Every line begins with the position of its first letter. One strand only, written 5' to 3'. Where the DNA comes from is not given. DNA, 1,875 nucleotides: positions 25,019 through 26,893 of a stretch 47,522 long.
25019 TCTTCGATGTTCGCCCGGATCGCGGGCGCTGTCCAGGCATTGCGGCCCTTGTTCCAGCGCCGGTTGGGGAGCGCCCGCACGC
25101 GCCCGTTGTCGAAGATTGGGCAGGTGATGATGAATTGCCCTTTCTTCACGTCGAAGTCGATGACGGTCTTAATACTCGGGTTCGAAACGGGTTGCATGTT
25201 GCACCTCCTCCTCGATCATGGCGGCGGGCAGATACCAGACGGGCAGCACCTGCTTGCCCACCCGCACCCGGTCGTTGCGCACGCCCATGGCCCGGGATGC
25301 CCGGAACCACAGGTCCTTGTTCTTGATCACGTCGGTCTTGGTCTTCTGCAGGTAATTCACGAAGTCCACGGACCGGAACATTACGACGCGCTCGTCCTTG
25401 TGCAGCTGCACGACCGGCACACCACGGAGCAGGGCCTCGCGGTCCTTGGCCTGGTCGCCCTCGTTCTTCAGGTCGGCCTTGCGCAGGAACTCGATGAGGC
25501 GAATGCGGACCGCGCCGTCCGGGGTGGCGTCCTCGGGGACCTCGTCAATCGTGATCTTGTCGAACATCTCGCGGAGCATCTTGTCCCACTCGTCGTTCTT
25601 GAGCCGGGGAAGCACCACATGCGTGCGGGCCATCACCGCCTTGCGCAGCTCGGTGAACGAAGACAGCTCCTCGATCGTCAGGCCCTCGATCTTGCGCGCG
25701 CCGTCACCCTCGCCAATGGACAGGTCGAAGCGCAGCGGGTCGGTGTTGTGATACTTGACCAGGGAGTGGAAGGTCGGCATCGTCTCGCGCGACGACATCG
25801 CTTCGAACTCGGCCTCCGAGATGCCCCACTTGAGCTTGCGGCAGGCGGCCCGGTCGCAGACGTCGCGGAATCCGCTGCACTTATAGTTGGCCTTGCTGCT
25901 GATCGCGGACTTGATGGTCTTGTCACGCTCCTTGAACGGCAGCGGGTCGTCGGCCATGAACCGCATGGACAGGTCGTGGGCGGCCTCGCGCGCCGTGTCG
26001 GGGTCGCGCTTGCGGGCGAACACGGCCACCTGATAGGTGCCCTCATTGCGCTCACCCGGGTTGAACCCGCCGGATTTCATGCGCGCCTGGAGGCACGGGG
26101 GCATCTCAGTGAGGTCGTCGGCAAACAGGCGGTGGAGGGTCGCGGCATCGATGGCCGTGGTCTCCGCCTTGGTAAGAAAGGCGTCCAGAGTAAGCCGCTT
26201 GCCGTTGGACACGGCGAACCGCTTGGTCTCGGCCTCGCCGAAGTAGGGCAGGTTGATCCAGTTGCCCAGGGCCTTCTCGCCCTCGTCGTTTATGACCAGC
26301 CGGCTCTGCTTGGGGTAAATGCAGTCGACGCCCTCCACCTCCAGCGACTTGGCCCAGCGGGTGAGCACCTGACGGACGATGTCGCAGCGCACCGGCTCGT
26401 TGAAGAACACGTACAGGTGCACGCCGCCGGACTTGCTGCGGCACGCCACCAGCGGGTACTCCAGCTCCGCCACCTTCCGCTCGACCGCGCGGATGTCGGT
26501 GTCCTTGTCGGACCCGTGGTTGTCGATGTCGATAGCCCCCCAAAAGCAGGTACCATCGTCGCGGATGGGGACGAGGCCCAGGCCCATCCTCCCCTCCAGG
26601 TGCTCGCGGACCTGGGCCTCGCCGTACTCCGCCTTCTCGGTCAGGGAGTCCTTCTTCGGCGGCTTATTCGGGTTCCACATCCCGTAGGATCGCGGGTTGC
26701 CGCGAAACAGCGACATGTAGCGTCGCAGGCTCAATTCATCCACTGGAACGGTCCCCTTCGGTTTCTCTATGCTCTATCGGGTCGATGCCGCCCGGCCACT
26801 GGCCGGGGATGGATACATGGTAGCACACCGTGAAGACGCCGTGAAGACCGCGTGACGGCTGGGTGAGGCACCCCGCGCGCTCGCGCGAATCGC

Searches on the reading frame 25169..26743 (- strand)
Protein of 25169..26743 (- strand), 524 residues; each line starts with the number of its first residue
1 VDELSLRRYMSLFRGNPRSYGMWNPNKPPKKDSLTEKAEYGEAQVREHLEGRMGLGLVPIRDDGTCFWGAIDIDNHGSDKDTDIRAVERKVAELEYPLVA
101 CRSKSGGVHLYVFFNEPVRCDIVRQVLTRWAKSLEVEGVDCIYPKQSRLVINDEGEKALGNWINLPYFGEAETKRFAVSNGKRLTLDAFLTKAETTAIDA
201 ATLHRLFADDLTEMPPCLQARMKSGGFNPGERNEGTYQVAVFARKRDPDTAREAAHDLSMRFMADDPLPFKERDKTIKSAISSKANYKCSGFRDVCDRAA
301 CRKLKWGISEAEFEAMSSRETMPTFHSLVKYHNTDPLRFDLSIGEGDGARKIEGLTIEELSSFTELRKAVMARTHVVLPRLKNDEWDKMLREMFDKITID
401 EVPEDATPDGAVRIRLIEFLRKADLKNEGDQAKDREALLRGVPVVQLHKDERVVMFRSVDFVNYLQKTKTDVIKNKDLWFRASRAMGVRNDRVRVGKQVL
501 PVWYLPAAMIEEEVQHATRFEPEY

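Call 19: search_protein_families(library=pfam, proteins=[window:25169-26743:-], max_evalue=0.01)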
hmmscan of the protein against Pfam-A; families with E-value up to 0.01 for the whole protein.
window:25169-26743:- (524 aa): 1 family
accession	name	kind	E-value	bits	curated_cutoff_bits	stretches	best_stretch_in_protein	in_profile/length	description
PF22548.2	AEP-TOTE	-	2.3e-17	63.8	27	1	37-175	58-197/230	TOTE conflict system, Archaeo-Eukaryotic Primase domain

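Call 20: search_protein_families(library=phrogs, proteins=[window:25169-26743:-], max_evalue=0.001)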
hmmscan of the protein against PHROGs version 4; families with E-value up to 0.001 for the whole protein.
window:25169-26743:- (524 aa): 1 family
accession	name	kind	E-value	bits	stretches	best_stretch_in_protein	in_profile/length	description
phrog_21866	-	DNA, RNA and nucleotide metabolism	4.5e-108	363.9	1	6-506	4-520/538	primase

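Call 21: search_dna_similar(query=window:25169-26743:-, collection=phages, mode=protein, max_rows=30)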
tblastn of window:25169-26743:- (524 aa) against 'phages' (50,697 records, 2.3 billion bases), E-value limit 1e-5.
Records with a match: 24; places in all: 24; records where one place covers at least 80% of the query: 19.
Best place of each record, by identity: <60% 24.
By first word of the organism name: Acinetobacter 10; Dinoroseobacter 3; Klebsiella 2; Pelagibacter 2; Salmonella 1; Pseudomonas 1; Providencia 1; Caudoviricetes 1; phage 1; Phage 1; and 1 more.
By host as written in the record: Acinetobacter baumannii 4; - 3; Acinetobacter baumannii DSM 106838 2; Acinetobacter calcoaceticus ATCC23055 2; Candidatus Pelagibacter sp. HTCC1062 2; Dinoroseobacter shibae DFL12T 2; Salmonella enterica subsp. enterica serovar Senftenberg ATCC 43845 1; Klebsiella pneumoniae 1; and 7 more.
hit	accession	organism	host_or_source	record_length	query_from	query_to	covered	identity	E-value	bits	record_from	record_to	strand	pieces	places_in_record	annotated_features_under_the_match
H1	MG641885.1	Salmonella phage PMBT28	Salmonella enterica subsp. enterica ...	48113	1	521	99%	39.7%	3e-106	354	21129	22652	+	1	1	hypothetical protein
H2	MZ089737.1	Pseudomonas phage PSA28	wastewater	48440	1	505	96%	40.6%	5e-107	357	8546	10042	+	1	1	hypothetical protein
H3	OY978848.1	Klebsiella phage vB_Kpn_K21lambda1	-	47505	1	505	96%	40.6%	2e-106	355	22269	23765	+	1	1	primase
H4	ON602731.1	Klebsiella phage VLCpiS6a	Klebsiella pneumoniae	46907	1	505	96%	40.6%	3e-106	354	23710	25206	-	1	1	primase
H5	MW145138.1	Providencia phage Kokobel2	Providencia stuartii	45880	5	510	97%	39.0%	1e-99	335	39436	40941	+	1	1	hypothetical protein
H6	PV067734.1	Acinetobacter phage vB_AbaS-Bhz20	Acinetobacter baumannii DSM 106838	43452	1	505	96%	37.9%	3e-99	334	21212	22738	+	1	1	primase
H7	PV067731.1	Acinetobacter phage vB_AbaS-Bhz9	Acinetobacter baumannii DSM 106838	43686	1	505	96%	37.9%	7e-99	333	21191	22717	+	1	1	primase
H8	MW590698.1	Acinetobacter phage 53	Acinetobacter baumannii WHG40137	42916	1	505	96%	37.9%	1e-98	332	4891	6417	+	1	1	record has no annotation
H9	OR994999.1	Acinetobacter phage pB23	Acinetobacter baumannii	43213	1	505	96%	37.9%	1e-98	332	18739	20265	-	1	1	hypothetical protein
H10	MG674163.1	Acinetobacter phage SH-Ab 15497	Acinetobacter baumannii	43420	1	505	96%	37.7%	2e-97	328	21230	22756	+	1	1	hypothetical protein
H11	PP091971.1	Acinetobacter phage vB_MZM_2AB-P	Acinetobacter baumannii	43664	1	505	96%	37.7%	4e-97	328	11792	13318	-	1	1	hypothetical protein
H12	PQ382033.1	Acinetobacter phage vB_AbaSI_2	Acinetobacter baumannii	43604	1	505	96%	37.7%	4e-97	328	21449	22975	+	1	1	putative primase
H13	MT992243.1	Acinetobacter phage DMU1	Acinetobacter baumannii 19606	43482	1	505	96%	37.7%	8e-97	327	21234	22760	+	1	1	putative primase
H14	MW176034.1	Acinetobacter phage JeffCo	Acinetobacter calcoaceticus ATCC23055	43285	1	505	96%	37.2%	3e-97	328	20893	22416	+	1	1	24: hypothetical protein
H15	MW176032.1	Acinetobacter phage Barton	Acinetobacter calcoaceticus ATCC23055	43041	1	505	96%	37.0%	5e-97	328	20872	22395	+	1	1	24: hypothetical protein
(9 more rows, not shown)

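Call 22: find_related_loci(query=window:25169-26743:-, collection=viral_contigs, flank=4000)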
Query window:25169-26743:- (524 aa) in viral_contigs; peptide patterns used: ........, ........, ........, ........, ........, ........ (x = any residue, [..] = any of these).
95 stretches matched a pattern; 90 encode a relative of the query (tblastn E <= 1e-3); the best 80 are kept; 80 distinct loci.
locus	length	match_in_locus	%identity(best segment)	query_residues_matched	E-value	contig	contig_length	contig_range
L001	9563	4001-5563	48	1-524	1e-167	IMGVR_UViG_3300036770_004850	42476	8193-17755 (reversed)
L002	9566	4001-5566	46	1-524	4e-164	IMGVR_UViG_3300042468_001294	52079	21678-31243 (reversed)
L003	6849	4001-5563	45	1-524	5e-158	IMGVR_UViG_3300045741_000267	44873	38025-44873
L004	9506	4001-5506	44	5-510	2e-146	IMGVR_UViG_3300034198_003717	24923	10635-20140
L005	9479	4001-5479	41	6-508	6e-121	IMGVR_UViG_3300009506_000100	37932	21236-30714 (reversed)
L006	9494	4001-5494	45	1-503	3e-141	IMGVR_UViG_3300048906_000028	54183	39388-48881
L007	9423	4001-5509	41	2-514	6e-116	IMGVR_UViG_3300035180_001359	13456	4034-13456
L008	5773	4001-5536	42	6-524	7e-113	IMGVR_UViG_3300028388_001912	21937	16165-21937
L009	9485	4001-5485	39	8-510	2e-108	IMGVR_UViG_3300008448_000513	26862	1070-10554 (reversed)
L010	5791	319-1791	35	8-505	7e-100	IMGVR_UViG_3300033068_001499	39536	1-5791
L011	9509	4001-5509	36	6-524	3e-98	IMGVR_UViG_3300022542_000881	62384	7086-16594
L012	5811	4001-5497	32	3-515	2e-82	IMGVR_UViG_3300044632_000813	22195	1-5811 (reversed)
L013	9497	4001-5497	32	3-515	2e-82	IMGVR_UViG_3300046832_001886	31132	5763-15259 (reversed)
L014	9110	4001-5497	32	3-515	2e-82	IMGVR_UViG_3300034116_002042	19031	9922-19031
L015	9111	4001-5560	44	3-524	1e-147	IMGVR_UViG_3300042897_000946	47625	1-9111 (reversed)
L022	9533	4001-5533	30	4-506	7e-67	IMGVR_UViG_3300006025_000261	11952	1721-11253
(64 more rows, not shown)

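Call 27: find_homologous_proteins(query=window:25169-26743:-, max_evalue=1e-30)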
Query window:25169-26743:- (524 aa): 358 proteins with E <= 1e-30 among 8000 candidates; the best 120 are listed.
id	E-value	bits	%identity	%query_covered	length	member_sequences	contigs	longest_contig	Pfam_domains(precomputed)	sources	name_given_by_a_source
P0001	0.0e+0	1095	89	100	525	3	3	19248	PF22548.3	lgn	-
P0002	4.7e-289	978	78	100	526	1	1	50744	PF22548.3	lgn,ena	-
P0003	4.0e-279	945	76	100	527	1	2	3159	PF22548.3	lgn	-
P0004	2.0e-278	942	76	100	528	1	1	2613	PF22548.3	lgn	-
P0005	5.6e-278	941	76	100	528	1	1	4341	PF22548.3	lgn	-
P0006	3.2e-260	882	71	100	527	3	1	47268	PF22548.3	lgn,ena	-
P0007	3.5e-258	876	70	100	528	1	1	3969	PF22548.3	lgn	-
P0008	1.6e-257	874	70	100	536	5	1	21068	PF22548.3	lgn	-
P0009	1.7e-257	873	71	100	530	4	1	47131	PF22548.3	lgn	-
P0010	8.3e-256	868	70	100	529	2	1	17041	PF22548.3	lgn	-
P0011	1.8e-255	867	69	100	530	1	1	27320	PF22548.3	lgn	-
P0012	9.6e-255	864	71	100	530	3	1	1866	PF22548.3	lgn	-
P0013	1.8e-253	860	69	100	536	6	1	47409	PF22548.3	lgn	-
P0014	2.4e-253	860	70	100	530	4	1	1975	PF22548.3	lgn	-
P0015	2.6e-252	856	69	100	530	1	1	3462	PF22548.3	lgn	-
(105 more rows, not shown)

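Call 34: find_encoding_contigs(protein=P0001, flank=6000, max_places=4)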
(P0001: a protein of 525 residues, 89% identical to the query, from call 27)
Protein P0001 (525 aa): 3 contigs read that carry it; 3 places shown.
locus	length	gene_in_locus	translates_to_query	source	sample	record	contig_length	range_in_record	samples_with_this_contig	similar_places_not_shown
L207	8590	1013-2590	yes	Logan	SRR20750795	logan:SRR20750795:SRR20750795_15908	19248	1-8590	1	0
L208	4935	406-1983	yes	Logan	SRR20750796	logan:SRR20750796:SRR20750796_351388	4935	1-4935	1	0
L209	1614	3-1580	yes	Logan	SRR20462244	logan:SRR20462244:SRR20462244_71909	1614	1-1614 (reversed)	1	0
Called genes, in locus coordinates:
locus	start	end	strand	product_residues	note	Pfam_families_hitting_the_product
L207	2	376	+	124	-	?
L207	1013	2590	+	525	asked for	PF22548:AEP-TOTE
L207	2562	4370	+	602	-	PF00176:SNF2-rel_dom, PF00271:Helicase_C (faint)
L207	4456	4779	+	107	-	PF23992:Pam3_gp32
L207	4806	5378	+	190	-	PF23984:DUF7307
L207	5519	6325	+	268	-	PF23977:Pam3_Gp34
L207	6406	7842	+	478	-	PF00580:UvrD-helicase, PF13245:AAA_19, PF13604:AAA_30 (faint), PF13361:UvrD_C (weak), PF13538:UvrD_C_2 (weak)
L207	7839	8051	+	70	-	-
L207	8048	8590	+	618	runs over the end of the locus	PF01612:DNA_pol_A_exo1, PF00476:DNA_pol_A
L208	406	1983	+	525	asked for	PF22548:AEP-TOTE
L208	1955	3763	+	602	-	PF00176:SNF2-rel_dom, PF00271:Helicase_C (faint)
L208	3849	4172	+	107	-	PF23992:Pam3_gp32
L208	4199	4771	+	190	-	PF23984:DUF7307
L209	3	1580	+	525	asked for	PF22548:AEP-TOTE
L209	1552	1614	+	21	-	?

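Call 36: find_encoding_contigs(protein=P0002, flank=3000, max_places=2)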
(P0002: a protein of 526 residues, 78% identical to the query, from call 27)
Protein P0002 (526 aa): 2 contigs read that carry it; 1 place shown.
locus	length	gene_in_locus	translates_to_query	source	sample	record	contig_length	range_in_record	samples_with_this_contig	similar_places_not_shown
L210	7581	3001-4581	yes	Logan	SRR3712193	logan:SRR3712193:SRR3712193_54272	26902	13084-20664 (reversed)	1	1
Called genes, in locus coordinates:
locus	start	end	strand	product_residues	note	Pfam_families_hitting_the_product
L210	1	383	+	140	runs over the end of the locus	-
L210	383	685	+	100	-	-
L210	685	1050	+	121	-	-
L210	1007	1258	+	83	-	-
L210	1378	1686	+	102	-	-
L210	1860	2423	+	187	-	-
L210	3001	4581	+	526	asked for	PF22548:AEP-TOTE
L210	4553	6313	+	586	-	PF00176:SNF2-rel_dom, PF00271:Helicase_C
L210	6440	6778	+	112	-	PF23992:Pam3_gp32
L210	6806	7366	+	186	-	PF23984:DUF7307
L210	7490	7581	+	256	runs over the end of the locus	PF23977:Pam3_Gp34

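Call 37: find_encoding_contigs(protein=P0006, flank=3000, max_places=2)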
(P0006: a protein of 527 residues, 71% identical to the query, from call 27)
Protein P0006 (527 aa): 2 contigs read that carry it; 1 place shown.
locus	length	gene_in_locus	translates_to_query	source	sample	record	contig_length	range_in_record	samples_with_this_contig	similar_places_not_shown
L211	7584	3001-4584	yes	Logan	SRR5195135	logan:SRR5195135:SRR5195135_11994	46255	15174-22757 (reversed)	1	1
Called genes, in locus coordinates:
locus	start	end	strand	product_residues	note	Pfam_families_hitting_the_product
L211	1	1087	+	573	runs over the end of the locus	PF19264:DUF5907 (weak), PF13884:Peptidase_S74 (weak)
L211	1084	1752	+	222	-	-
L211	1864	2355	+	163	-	-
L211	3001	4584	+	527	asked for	PF22548:AEP-TOTE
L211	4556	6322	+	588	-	PF00176:SNF2-rel_dom, PF00271:Helicase_C (weak)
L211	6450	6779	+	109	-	PF23992:Pam3_gp32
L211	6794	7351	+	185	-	PF23984:DUF7307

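Call 38: find_encoding_contigs(protein=P0009, flank=3000, max_places=2)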
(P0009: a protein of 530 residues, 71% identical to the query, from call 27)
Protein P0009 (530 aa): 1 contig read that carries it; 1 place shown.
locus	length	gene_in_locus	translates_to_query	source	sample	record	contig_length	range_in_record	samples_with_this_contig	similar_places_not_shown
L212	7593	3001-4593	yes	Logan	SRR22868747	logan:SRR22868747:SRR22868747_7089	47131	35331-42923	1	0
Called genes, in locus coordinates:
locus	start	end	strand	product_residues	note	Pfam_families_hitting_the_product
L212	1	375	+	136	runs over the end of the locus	-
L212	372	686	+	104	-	-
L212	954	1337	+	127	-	-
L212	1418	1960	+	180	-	-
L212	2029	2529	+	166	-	-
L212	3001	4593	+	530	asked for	PF22548:AEP-TOTE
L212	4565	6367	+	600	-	PF00176:SNF2-rel_dom, PF00271:Helicase_C (weak)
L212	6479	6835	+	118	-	PF23992:Pam3_gp32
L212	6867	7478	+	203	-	PF23984:DUF7307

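Call 81: predict_structure(alignment_id=A6)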
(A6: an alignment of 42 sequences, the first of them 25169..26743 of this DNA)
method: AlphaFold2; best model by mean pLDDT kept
length: 524 residues; sequences in the alignment: 42
mean_pLDDT: 88.5   pTM: 0.53
mean pLDDT of the five models: 88.5, 88.3, 88.1, 86.3, 85.8
residues with pLDDT >= 90: 299; 70-90: 201; 50-70: 21; < 50: 3
segments of 3 or more residues with pLDDT < 50: none
pLDDT, mean of each block of 10 residues (from residue 1): 93 94 89 92 95 95 95 85 94 95 94 96 92 89 92 87 91 90 95 95 81 89 89 94 90 89 88 94 89 89 91 84 89 85 82 91 92 86 89 92 76 87 89 90 92 92 82 63 83 91 90 56 55
secondary structure, 60 per line:
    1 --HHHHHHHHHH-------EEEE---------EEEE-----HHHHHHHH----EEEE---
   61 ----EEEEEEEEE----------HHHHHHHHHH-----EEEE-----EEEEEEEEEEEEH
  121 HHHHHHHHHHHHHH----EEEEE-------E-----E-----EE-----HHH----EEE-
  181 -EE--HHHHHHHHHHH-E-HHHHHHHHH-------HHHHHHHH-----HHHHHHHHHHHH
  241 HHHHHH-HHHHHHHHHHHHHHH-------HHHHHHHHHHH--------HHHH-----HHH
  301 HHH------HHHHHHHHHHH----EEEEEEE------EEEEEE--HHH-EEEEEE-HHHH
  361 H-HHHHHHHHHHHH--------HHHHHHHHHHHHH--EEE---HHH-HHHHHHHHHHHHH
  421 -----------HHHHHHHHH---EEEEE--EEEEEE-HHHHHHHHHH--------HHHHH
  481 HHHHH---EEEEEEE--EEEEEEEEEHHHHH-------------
elements in order: H3-12 E20-23 E33-36 H42-49 E54-57 E65-73 H84-93 E99-102 E108-119 H120-134 E139-143 E177-179 H186-196 H200-208 H216-223 H229-246 H248-262 H270-280 H289-292 H298-303 H310-320 E325-331 E338-343 E350-355 H357-361 H363-374 H383-395 E398-400 H408-420 H432-440 E444-448 E451-456 H458-467 H476-485 E489-495 E498-506 H507-511

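Call 83: fold_search(model_id=the predicted structure, library=pdb)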
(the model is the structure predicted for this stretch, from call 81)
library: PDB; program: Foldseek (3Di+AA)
matches with E <= 10: 452; with E <= 0.001: 8
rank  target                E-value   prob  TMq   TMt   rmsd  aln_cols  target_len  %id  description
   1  7nqf_B                6.7e-12  1.00  0.32  0.72   4.1       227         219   21  Prim-Pol Domain of CRISPR-associated Prim-Pol (CAPP) from Marinitoga sp. 1137 with dsDNA (released 2022-05-04)
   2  7nqd_A                8.2e-12  1.00  0.33  0.76   3.9       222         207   20  Prim-Pol Domain of CRISPR-associated Prim-Pol (CAPP) from Marinitoga sp. 1137 (released 2022-05-04)
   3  7nqd_B                1.3e-11  1.00  0.33  0.76   4.0       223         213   19  Prim-Pol Domain of CRISPR-associated Prim-Pol (CAPP) from Marinitoga sp. 1137 (released 2022-05-04)
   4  7p9j_C                2.2e-11  1.00  0.33  0.74   4.0       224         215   19  Prim-Pol Domain of CRISPR-associated Prim-Pol (CAPP) from Marinitoga sp. 1137 - Primer Initiation Complex (released 2022-05-04)
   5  7nqe                  3.0e-11  1.00  0.33  0.75   3.7       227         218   21  Prim-Pol Domain of CRISPR-associated Prim-Pol (CAPP) from Marinitoga sp. 1137 with dGTP (released 2022-05-04)
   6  7p9j_B                4.3e-11  1.00  0.33  0.75   4.0       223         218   20  Prim-Pol Domain of CRISPR-associated Prim-Pol (CAPP) from Marinitoga sp. 1137 - Primer Initiation Complex (released 2022-05-04)
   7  3h20                  2.1e-04  1.00  0.20  0.33  16.3       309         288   12  Crystal structure of primase RepB' (released 2009-04-28)
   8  2atz                  5.8e-04  1.00  0.22  0.56   5.4       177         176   11  Crystal structure of protein HP0184 from Helicobacter pylori (released 2005-10-11)
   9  6zp9_A                1.6e-03  1.00  0.23  0.55   7.3       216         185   14  Cyanophage S-2L Primase-Polymerase (PrimPol), AEP domain (PP-N190) (released 2021-03-03)
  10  2iry_B                3.6e-03  0.99  0.20  0.33  11.3       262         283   15  Crystal Structure of the Polymerase Domain from Mycobacterium tuberculosis Ligase D with dGTP and Manganese. (released 2007-01-02)
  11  2iru_A                5.7e-03  0.97  0.20  0.31  10.5       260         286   13  Crystal Structure of the Polymerase Domain from Mycobacterium tuberculosis Ligase D (released 2007-01-02)
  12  5op0_A                6.4e-03  0.99  0.21  0.31  13.1       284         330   13  Structure of Prim-PolC from Mycobacterium smegmatis (released 2017-11-15)
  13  2r9l_B                6.4e-03  0.99  0.21  0.34   9.8       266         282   13  Polymerase Domain from Mycobacterium tuberculosis Ligase D in complex with DNA (released 2008-01-08)
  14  6sa0_A                7.1e-03  0.99  0.22  0.31  10.8       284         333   13  Ternary complex of Prim-PolC from Mycobacterium smegmatis with 2nt gapped DNA and UpNHpp (released 2020-11-18)
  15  6a9w                  1.0e-02  0.72  0.16  0.26  16.2       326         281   13  Structure of the bifunctional DNA primase-polymerase from phage NrS-1 (released 2019-03-13)
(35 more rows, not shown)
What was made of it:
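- The PrimPol fold matches RepB' at E=2e-4 (call 83).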

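Call 111: search_protein_families(library=pfam, proteins=[L210:1860-2423:+, L211:1864-2355:+, L212:2029-2529:+], max_evalue=5)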
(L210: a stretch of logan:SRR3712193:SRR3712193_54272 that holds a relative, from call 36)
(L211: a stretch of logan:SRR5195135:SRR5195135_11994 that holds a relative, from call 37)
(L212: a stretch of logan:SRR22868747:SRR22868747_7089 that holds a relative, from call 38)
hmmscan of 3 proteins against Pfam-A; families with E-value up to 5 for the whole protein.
L210:1860-2423:+ (187 aa): 1 family
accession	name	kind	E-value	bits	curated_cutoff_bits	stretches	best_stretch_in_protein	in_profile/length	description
PF11595.13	DUF3245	-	0.078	13.9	26.4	1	115-155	62-103/148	Protein of unknown function (DUF3245)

L211:1864-2355:+ (163 aa): 0 families

L212:2029-2529:+ (166 aa): 0 families

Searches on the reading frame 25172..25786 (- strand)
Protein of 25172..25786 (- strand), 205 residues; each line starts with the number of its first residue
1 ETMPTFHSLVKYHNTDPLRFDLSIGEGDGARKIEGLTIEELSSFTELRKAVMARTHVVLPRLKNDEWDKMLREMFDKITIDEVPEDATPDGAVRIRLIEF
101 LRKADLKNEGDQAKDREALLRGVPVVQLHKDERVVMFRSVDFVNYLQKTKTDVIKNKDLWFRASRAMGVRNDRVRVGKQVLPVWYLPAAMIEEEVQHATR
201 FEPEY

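Call 88: predict_structure(alignment_id=A7)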
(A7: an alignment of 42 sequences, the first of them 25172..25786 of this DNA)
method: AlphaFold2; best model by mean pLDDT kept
length: 205 residues; sequences in the alignment: 42
mean_pLDDT: 88.6   pTM: 0.68
mean pLDDT of the five models: 88.6, 88.3, 86.9, 86.7, 85.6
residues with pLDDT >= 90: 129; 70-90: 59; 50-70: 17; < 50: 0
segments of 3 or more residues with pLDDT < 50: none
pLDDT, mean of each block of 10 residues (from residue 1): 85 88 88 92 94 91 93 94 83 90 94 96 96 96 89 70 87 96 95 66 69
secondary structure, 60 per line:
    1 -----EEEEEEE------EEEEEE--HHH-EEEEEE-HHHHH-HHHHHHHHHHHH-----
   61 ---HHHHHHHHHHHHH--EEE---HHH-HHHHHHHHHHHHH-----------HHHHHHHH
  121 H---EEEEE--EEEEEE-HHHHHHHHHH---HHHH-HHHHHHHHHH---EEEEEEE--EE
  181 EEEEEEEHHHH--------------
elements in order: E6-12 E19-24 E31-36 H38-42 H44-55 H64-76 E79-81 H89-101 H113-121 E125-129 E132-137 H139-148 H152-155 H157-166 E170-176 E179-187 H188-191

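Call 90: fold_search(model_id=the predicted structure, library=pdb)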
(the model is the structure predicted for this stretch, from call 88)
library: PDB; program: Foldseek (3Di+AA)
matches with E <= 10: 604; with E <= 0.001: 0
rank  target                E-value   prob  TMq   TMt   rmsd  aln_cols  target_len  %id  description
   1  5dgk_B                3.7e-02  0.82  0.28  0.13   9.3       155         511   12  SCCmec type IV Cch - active helicase (released 2016-08-24)
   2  8tch_A                8.1e-02  0.97  0.28  0.13   3.9        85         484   12  Initiation of replication protein with helicase activity encoded by Pathogenicity Island SaPIBov1 (released 2024-07-03)
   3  9dd4_A                8.6e-02  0.15  0.16  0.23  16.3       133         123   19  Crystal Structure of Designed facilitated dissociation target LHD101An1: LHD101A with an N-terminal extension (released 2025-08-20)
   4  8tch_B                1.0e-01  0.66  0.29  0.14   8.1       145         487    8  Initiation of replication protein with helicase activity encoded by Pathogenicity Island SaPIBov1 (released 2024-07-03)
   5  5dgk_A                1.2e-01  0.96  0.27  0.12   3.6        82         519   11  SCCmec type IV Cch - active helicase (released 2016-08-24)
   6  9dd2                  1.4e-01  0.20  0.17  0.14  17.2       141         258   15  Crystal Structure of Designed allosteric facilitated dissociation switch AS5 (released 2025-08-20)
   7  7mwr_B                1.5e-01  0.10  0.16  0.14  18.7       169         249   12  Structure of De Novo designed beta sheet heterodimer LHD101A53/B4 (released 2022-01-19)
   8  5vfx_F                2.1e-01  0.69  0.26  0.46   6.6       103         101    7  Structure of an accessory protein of the pCW3 relaxosome in complex with the origin of transfer (oriT) DNA (released 2018-04-18)
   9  9dd0_B                2.5e-01  0.13  0.17  0.24   9.9       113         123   16  Designed allosteric facilitated dissociation switch AS1 in complex state TH with methylated lysines, crystal #2 (released 2025-08-20)
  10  4r3a_A                2.7e-01  0.08  0.18  0.13  18.8       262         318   10  Erythrobacter litoralis EL346 blue-light activated histidine kinase (released 2014-12-03)
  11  9asm_B                2.8e-01  0.16  0.17  0.15  16.7       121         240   12  Human Drosha and DGCR8 in complex with Pri-let-7f1 (released 2024-09-04)
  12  5vfx_H                3.0e-01  0.84  0.30  0.54   4.6       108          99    6  Structure of an accessory protein of the pCW3 relaxosome in complex with the origin of transfer (oriT) DNA (released 2018-04-18)
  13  4r39_B                3.4e-01  0.15  0.18  0.18   9.3       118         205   11  Histidine kinase domain from Erythrobacter litoralis EL346 blue-light activated histidine kinase (released 2014-12-03)
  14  9dcz_D                3.4e-01  0.10  0.15  0.22  11.4       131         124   17  Designed allosteric facilitated dissociation switch AS1 in complex state TH with methylated lysines, crystal #1 (released 2025-08-20)
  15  4qpj_B                3.6e-01  0.09  0.18  0.18  17.2       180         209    7  2.7 Angstrom Structure of a Phosphotransferase in Complex with a Receiver Domain (released 2015-07-15)
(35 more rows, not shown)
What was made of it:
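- Its best, non-significant, Foldseek matches are initiator helicases (SCCmec Cch, SaPIbov1 Rep; E 0.04-0.1, about 85 columns, rmsd 3.6-3.9 A) and winged-helix DNA binders (calls 88, 90).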
